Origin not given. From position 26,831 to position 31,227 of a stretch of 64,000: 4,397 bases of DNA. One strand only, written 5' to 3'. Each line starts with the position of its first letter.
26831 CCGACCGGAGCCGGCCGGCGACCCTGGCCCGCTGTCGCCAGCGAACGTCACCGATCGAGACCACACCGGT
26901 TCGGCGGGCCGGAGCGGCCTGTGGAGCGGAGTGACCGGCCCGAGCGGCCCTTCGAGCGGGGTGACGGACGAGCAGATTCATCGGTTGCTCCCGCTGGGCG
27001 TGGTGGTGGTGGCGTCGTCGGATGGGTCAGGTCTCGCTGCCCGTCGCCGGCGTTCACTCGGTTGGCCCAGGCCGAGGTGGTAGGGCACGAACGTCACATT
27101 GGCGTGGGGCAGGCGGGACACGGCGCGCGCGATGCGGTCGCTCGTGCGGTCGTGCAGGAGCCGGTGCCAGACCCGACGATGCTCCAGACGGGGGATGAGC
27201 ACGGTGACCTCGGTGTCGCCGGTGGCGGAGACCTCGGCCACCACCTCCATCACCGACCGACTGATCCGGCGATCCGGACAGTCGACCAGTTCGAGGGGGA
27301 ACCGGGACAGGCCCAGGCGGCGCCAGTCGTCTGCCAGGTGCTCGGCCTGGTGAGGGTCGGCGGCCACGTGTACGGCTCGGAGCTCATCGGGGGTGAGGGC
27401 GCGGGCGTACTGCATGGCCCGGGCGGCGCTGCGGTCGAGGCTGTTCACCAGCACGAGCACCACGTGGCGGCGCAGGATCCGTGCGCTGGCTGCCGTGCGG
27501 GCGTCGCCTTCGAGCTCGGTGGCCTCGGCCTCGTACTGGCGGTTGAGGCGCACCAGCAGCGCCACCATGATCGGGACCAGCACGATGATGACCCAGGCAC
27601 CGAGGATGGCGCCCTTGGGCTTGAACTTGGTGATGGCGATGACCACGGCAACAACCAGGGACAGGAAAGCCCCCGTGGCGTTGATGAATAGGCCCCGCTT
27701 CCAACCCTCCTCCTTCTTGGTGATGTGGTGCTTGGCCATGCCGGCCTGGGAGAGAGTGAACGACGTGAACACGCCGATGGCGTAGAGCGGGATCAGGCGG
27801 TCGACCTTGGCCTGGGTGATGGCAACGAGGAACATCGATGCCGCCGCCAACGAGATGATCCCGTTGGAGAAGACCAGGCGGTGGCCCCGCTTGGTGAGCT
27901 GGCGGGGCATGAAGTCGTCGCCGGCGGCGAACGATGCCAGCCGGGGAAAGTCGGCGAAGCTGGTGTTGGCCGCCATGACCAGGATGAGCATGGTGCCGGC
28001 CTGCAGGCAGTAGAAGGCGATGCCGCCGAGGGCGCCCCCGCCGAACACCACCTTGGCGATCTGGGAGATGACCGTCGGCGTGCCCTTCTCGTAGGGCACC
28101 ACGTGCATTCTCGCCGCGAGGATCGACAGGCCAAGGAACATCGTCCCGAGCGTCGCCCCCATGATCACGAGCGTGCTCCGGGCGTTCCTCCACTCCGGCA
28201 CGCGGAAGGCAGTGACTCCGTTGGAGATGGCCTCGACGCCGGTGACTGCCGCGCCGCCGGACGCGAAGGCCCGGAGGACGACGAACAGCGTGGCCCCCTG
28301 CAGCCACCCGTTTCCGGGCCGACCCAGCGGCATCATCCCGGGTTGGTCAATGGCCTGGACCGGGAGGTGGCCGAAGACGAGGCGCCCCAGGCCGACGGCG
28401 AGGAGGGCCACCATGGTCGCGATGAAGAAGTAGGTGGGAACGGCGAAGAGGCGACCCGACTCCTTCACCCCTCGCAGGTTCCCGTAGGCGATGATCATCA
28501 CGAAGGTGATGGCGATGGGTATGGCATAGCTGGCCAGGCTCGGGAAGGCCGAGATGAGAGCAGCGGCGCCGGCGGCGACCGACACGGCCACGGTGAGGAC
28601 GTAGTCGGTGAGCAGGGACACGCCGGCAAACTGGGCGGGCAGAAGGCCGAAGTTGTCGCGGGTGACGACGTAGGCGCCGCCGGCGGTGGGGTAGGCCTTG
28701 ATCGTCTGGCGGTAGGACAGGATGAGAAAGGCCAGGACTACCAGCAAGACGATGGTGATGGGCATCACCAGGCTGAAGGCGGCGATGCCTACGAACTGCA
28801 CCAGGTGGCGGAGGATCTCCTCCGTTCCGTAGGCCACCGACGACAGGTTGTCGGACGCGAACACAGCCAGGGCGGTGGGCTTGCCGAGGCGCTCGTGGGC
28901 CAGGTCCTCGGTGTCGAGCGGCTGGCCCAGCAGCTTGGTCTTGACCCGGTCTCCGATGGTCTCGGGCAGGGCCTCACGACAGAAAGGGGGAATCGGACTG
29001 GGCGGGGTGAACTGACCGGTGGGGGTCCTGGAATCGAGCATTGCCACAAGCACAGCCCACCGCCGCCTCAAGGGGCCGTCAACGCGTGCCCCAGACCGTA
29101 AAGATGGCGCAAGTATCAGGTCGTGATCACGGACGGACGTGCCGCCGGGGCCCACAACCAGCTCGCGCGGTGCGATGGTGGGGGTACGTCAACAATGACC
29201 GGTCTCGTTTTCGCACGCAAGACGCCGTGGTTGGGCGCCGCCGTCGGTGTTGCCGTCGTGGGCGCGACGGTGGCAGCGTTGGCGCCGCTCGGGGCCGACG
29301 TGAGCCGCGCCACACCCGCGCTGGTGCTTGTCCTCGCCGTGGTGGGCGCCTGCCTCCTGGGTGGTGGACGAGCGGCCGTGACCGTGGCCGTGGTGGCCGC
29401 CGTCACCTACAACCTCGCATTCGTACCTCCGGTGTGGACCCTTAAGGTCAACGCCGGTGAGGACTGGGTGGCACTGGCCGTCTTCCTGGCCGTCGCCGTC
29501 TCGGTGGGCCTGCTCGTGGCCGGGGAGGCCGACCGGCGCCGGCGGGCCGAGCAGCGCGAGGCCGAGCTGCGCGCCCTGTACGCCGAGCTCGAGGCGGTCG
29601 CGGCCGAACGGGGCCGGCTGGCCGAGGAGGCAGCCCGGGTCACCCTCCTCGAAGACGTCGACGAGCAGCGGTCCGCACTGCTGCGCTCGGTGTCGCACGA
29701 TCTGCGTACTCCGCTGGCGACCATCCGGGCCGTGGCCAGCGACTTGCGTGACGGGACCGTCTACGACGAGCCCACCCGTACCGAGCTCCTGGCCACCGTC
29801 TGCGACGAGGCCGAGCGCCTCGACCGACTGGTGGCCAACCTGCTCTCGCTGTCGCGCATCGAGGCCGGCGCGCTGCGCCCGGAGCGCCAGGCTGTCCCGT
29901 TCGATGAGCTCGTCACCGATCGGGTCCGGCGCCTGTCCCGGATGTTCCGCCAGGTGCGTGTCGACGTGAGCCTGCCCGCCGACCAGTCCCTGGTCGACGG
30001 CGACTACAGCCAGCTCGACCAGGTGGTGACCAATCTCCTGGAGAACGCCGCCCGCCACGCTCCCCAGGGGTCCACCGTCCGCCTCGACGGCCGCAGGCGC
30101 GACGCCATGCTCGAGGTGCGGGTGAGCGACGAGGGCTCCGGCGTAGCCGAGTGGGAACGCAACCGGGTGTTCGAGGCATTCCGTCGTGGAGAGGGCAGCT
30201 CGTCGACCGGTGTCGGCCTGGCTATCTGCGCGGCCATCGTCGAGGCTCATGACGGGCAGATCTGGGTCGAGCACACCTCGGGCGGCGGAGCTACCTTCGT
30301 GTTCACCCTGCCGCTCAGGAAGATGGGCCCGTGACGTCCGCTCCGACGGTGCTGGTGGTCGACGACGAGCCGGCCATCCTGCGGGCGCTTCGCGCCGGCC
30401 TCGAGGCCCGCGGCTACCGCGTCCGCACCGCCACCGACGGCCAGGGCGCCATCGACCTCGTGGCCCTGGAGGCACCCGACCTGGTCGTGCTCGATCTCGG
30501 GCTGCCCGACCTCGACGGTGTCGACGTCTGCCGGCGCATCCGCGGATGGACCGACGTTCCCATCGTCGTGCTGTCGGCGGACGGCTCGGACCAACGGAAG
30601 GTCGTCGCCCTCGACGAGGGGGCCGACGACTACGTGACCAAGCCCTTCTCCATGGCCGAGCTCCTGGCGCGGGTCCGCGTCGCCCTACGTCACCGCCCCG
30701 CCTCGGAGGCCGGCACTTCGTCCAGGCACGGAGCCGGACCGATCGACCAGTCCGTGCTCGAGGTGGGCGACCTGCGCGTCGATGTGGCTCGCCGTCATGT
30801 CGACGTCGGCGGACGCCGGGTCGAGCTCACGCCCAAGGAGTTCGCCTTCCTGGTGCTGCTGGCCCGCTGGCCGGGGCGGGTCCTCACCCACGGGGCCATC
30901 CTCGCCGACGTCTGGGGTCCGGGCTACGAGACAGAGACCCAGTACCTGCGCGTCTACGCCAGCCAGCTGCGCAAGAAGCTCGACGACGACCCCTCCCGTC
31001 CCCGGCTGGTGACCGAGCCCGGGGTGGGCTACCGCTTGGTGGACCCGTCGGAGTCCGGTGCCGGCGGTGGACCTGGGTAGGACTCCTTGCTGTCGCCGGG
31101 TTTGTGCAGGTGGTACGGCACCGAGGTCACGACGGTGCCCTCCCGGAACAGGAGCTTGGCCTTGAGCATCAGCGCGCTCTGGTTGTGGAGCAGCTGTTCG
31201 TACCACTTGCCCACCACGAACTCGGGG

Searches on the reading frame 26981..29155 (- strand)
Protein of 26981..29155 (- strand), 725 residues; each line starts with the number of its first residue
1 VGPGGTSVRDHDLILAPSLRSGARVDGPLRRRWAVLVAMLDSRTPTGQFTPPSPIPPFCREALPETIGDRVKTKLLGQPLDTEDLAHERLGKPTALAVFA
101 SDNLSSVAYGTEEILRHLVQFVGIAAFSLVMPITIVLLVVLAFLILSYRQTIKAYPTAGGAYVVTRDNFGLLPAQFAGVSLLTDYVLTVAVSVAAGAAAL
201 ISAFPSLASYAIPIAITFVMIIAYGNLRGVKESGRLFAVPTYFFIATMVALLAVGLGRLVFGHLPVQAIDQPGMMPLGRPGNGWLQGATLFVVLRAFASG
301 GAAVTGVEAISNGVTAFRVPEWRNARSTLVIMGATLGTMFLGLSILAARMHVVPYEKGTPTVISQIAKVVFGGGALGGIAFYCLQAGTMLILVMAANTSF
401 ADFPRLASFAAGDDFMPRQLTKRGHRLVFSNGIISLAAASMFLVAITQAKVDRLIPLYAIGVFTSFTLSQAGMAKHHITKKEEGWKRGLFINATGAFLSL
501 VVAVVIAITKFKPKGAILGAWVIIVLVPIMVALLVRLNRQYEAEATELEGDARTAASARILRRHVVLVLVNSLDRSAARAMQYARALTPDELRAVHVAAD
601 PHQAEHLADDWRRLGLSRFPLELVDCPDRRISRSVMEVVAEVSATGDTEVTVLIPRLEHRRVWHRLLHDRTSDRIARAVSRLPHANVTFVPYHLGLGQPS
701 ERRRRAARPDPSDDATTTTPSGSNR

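Call 15: search_protein_families(library=pfam, proteins=[window:26981-29155:-], max_evalue=0.001)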
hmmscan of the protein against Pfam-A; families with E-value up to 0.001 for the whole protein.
window:26981-29155:- (725 aa): 1 family
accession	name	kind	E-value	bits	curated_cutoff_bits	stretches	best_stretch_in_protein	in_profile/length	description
PF13520.12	AA_permease_2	-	8.7e-32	111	27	1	106-517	12-412/427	Amino acid permease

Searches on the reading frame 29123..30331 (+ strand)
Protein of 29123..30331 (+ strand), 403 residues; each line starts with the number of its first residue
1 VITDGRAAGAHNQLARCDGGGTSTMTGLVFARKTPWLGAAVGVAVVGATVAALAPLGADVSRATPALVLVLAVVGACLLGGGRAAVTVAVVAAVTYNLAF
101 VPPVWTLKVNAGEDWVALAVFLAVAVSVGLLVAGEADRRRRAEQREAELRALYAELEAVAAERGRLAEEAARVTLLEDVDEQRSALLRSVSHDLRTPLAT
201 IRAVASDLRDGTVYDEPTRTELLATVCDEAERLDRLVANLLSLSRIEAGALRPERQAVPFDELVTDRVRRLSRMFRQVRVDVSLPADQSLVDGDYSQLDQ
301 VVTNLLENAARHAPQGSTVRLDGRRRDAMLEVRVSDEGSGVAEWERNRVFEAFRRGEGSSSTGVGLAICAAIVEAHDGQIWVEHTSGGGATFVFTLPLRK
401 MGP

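Call 15: search_protein_families(library=pfam, proteins=[window:29123-30331:+], max_evalue=0.001)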
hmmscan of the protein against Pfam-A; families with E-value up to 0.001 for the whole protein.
window:29123-30331:+ (403 aa): 4 families
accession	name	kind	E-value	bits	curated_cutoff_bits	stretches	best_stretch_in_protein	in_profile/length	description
PF02518.31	HATPase_c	-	3.2e-26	92.4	26.4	1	293-399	1-110/111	Histidine kinase-, DNA gyrase B-, and HSP90-like ATPase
PF13493.11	DUF4118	-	3e-20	72.4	28.4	1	41-145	3-107/107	Domain of unknown function (DUF4118)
PF00512.31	HisKA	-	1.5e-15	57.4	26.9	1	182-249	1-66/66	His Kinase A (phospho-acceptor) domain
PF13581.12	HATPase_c_2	-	0.00048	20.6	27.4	1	297-376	31-112/127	Histidine kinase-like ATPase domain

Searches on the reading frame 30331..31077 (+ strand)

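Call 15: search_protein_families(library=pfam, proteins=[window:30331-31077:+], max_evalue=0.001)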
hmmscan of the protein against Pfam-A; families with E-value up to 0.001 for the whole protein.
window:30331-31077:+ (249 aa): 2 families
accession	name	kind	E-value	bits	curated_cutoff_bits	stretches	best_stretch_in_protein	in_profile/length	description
PF00072.30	Response_reg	-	8.8e-31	106.8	30.2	1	7-116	1-111/111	Response regulator receiver domain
PF00486.34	Trans_reg_C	-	4.4e-21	75.2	26.2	1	161-236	1-77/77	Transcriptional regulatory protein, C terminal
